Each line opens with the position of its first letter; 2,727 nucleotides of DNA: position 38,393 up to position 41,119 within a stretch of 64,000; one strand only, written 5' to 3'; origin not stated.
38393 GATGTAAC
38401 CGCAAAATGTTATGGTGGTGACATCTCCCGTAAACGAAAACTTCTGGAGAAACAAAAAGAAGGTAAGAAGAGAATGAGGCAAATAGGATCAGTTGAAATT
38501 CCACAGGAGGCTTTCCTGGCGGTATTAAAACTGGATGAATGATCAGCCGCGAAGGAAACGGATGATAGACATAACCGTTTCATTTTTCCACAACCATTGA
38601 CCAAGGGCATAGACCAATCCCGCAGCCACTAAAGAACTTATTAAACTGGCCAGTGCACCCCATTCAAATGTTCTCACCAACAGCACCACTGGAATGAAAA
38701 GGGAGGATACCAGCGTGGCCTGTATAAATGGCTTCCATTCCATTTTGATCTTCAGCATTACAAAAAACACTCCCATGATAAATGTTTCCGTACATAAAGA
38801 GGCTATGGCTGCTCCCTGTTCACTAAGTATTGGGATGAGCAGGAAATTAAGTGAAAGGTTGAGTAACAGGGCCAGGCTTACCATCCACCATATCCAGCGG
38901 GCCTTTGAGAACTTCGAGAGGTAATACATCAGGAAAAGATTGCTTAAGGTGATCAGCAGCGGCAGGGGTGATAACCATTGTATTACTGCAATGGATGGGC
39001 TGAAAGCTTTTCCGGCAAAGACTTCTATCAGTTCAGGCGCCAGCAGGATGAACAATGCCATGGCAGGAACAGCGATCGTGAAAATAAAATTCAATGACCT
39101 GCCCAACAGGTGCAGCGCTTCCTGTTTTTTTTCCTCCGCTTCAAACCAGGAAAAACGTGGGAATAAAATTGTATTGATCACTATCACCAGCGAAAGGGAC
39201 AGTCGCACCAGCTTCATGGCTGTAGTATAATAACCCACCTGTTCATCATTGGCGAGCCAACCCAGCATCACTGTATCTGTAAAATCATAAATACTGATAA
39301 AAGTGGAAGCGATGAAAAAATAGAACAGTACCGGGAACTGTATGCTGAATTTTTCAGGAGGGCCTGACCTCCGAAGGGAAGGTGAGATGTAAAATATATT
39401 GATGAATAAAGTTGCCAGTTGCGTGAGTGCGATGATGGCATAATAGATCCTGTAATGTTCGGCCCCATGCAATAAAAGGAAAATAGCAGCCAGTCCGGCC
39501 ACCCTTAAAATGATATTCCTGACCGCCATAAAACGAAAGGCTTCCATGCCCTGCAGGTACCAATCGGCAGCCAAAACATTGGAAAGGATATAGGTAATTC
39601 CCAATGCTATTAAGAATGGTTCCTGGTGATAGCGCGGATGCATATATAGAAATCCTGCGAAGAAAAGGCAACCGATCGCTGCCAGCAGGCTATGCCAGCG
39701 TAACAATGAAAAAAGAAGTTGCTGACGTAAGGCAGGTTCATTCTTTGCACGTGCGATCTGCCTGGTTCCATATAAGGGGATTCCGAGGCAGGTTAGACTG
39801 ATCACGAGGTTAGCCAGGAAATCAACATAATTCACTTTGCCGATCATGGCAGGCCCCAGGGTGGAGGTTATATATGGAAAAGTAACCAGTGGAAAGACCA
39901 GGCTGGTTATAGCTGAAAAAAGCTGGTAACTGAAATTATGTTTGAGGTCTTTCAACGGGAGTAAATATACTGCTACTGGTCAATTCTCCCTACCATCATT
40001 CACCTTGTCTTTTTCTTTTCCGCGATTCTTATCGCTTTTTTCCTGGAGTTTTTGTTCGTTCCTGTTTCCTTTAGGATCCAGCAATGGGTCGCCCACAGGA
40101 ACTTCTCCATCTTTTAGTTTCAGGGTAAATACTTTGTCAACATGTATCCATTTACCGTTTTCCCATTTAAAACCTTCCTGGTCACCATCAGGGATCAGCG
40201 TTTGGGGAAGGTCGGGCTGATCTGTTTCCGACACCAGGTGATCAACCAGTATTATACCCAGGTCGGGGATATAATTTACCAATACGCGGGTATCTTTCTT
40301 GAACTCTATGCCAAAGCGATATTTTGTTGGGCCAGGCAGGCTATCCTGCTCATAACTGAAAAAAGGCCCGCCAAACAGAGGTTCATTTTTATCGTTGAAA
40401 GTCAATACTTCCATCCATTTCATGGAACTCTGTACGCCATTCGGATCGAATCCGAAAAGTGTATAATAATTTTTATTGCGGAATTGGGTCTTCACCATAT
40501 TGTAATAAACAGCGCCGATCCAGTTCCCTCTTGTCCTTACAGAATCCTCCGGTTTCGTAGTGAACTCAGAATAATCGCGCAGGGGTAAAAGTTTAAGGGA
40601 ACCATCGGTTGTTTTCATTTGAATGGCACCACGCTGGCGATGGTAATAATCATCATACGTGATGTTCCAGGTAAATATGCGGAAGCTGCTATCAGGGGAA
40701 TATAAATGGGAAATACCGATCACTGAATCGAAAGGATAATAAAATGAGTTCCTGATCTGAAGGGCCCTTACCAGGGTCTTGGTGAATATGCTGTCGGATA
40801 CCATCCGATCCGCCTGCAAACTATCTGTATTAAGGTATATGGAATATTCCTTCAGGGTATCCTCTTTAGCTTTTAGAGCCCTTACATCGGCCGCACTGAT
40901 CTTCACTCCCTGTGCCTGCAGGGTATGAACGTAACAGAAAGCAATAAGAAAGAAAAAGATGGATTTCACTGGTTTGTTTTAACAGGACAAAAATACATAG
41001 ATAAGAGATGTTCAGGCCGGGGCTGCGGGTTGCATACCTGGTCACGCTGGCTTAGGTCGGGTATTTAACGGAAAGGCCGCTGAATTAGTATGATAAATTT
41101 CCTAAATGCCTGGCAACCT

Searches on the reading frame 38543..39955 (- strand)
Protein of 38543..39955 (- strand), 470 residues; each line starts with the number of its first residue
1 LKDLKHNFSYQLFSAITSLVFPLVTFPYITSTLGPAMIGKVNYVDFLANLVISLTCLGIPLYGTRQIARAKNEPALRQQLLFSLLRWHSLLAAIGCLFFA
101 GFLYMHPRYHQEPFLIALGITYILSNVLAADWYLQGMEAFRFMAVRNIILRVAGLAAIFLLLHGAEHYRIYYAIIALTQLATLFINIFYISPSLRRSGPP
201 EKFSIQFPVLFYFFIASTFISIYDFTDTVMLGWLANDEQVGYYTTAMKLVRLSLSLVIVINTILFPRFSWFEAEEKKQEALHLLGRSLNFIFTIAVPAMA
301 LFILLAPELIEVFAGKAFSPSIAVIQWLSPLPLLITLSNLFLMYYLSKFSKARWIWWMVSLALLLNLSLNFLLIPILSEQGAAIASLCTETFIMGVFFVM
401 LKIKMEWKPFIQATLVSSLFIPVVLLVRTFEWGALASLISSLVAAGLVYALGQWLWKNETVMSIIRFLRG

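Call 3: search_protein_families(library=pfam, proteins=[window:38543-39955:-])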
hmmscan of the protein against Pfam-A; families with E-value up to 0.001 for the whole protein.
window:38543-39955:- (470 aa): 2 families
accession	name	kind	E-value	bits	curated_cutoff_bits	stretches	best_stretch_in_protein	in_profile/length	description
PF01943.22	Polysacc_synt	-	2.7e-26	93.1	28.2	1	6-269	3-271/274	Polysaccharide biosynthesis protein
PF13440.11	Polysacc_synt_3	-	3.7e-12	46.5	23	1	82-322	51-292/293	Polysaccharide biosynthesis protein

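Call 4: search_protein_families(library=ncbifam, proteins=[window:38543-39955:-])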
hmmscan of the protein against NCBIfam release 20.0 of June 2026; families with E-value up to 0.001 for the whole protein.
window:38543-39955:- (470 aa): 3 families
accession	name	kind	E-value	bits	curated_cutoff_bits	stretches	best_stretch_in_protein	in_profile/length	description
NF041871.1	Wzx_EPS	equivalog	2.1e-16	59.7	800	1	28-396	26-396/492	exopolysaccharide biosynthesis flippase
TIGR01695.1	murJ_mviN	equivalog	3.3e-08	32.7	235.55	1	59-465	64-505/506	murein biosynthesis integral membrane protein MurJ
NF058658.1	Oglyco_Wzx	exception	1.1e-05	24.7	720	1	108-468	107-475/478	O-glycosylation flippase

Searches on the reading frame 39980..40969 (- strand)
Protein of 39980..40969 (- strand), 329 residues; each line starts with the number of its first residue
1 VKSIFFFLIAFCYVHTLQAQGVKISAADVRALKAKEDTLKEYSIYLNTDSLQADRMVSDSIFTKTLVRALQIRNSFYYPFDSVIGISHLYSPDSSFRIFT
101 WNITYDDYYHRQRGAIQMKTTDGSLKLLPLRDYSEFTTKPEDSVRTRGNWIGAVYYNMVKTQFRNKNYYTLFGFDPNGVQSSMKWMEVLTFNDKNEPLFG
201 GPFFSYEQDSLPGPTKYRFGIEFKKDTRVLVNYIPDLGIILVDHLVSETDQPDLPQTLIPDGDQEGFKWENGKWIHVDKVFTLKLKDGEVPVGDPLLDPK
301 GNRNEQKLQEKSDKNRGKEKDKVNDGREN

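Call 3: search_protein_families(library=pfam, proteins=[window:39980-40969:-])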
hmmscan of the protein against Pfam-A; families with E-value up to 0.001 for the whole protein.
window:39980-40969:- (329 aa): 0 families

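Call 4: search_protein_families(library=ncbifam, proteins=[window:39980-40969:-])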
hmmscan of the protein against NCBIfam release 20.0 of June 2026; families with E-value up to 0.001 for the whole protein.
window:39980-40969:- (329 aa): 0 families

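Call 22: search_protein_families(library=pfam, proteins=[window:39980-40969:-], max_evalue=10)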
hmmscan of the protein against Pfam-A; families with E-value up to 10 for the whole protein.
window:39980-40969:- (329 aa): 0 families

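Call 36: find_homologous_proteins(query=window:39980-40969:-, max_evalue=0.001)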
Query window:39980-40969:- (329 aa): 4551 proteins with E <= 0.001 among 6317 candidates; the best 120 are listed.
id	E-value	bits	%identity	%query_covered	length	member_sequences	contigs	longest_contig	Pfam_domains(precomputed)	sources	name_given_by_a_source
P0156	9.5e-224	760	100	100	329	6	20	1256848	-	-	-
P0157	4.6e-197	672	87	99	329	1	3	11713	-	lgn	-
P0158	6.6e-196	668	87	100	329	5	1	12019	-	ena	-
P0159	6.4e-193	658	85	100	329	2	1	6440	-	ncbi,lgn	-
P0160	1.6e-185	634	82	100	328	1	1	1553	-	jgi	jgi:hypothetical protein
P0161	1.6e-176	605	78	99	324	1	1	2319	-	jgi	jgi:hypothetical protein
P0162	1.6e-175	601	78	100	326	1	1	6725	-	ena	-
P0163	2.9e-174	597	81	95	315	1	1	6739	-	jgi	-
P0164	3.2e-173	594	81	92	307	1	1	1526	-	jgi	jgi:hypothetical protein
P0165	7.2e-173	593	81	92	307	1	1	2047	-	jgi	jgi:hypothetical protein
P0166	2.7e-171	587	79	92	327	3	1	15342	-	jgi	-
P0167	2.9e-170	584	76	98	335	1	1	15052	-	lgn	-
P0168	1.2e-169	582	76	98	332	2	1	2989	-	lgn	-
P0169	2.3e-169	581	80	91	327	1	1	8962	-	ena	-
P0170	7.7e-169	579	77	98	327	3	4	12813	-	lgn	-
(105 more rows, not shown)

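Call 48: predict_structure(alignment_id=A3)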
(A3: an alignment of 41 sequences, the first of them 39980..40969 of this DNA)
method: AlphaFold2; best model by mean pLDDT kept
length: 329 residues; sequences in the alignment: 41
mean_pLDDT: 46.7   pTM: 0.33
mean pLDDT of the five models: 46.7, 42.6, 40.9, 40.4, 39.9
residues with pLDDT >= 90: 1; 70-90: 15; 50-70: 111; < 50: 202
segments of 3 or more residues with pLDDT < 50: 19-25, 32-86, 103-111, 131-157, 172-190, 196-232, 252-259, 272-274, 280-294, 318-329
pLDDT, mean of each block of 10 residues (from residue 1): 86 64 48 42 34 32 35 29 46 60 45 59 61 41 37 45 52 40 38 50 30 26 38 52 56 47 58 51 39 48 62 56 39
secondary structure, 60 per line:
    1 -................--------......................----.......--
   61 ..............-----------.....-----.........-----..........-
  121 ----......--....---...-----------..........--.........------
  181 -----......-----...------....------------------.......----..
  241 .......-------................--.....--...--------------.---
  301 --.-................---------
elements in order: H2-17 H26-47 H52-58 H61-74 E86-90 E96-104 E110-119 E125-130 H133-136 E154-163 E166-174 E186-191 E197-199 H206-209 E228-234 E239-247 E258-270 E273-277 H305-320

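Call 50: search_solved_structures(query=A3, max_evalue=10)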
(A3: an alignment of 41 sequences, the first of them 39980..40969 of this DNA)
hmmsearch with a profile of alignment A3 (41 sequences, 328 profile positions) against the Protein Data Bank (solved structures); distinct sequences matched with E-value up to 10: 6.
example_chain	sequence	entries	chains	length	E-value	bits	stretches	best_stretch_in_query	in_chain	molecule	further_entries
2nlv_A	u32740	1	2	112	0.45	12.8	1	229-299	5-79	XisI protein-like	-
1uwi_A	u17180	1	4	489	0.58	12.4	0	139-179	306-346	BETA-GALACTOSIDASE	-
1gow_A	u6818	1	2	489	0.73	12.1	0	139-179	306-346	BETA-GLYCOSIDASE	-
4eam_A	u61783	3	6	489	0.91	11.7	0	139-179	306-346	Beta-galactosidase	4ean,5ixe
1uwq_A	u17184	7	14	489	0.92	11.7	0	139-179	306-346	BETA-GALACTOSIDASE | BETA-GLUCOSIDASE A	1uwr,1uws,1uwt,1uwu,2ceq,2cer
7uz1_A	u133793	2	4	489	0.93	11.7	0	139-179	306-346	Beta-galactosidase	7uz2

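Call 68: search_protein_representatives(alignment_id=A3)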
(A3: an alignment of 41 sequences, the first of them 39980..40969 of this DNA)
Query: 41 sequences, 328 profile positions. Proteins with E-value up to 0.001 (for the whole library): 1855; up to 1e-10: 1420; up to 1e-30: 305. The best 150 are listed.
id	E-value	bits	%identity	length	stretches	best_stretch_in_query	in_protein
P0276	5.3e-175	597.6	-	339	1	2-328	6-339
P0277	4.1e-118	410.6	-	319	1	6-319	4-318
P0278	5.9e-117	406.8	-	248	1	17-251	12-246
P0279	2.1e-108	378.7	-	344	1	6-321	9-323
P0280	9.6e-106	370.0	-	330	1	7-319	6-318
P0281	9.0e-100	350.3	-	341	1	3-325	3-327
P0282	4.1e-92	325.1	-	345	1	7-323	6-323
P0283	8.0e-90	317.6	-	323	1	12-321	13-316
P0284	9.2e-89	314.1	-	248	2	151-260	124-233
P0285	1.3e-88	313.7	-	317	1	3-309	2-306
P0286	1.3e-88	313.7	-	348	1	5-322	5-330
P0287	1.8e-88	313.2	-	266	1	2-197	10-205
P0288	4.2e-84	298.8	-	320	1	6-317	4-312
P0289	1.2e-83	297.4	-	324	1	7-300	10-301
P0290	1.4e-78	280.7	-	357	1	2-319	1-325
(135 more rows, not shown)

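Call 70: search_protein_families(library=pfam, alignment_id=A4, max_evalue=0.01)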
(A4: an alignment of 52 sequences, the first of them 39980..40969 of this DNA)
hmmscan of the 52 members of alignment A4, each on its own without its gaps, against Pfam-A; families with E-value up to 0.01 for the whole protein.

A. member 1, window:39980-40969:- (329 aa): 0 families

B. families by the number of members that match (of 52 scanned): 2 families
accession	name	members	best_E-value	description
PF13365.12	Trypsin_2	1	2.6e-09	Trypsin-like peptidase domain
PF06481.20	COX_ARM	1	0.0059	COX Aromatic Rich Motif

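Call 71: search_solved_structures(query=A4, max_evalue=10)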
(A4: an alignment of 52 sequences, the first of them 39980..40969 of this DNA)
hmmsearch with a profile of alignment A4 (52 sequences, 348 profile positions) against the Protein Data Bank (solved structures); distinct sequences matched with E-value up to 10: 1.
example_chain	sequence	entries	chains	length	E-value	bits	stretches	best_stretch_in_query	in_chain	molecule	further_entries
4zos_A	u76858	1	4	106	0.37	12.9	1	156-185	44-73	protein YE0340 from Yersinia enterocolitica subsp. enterocolitica 8081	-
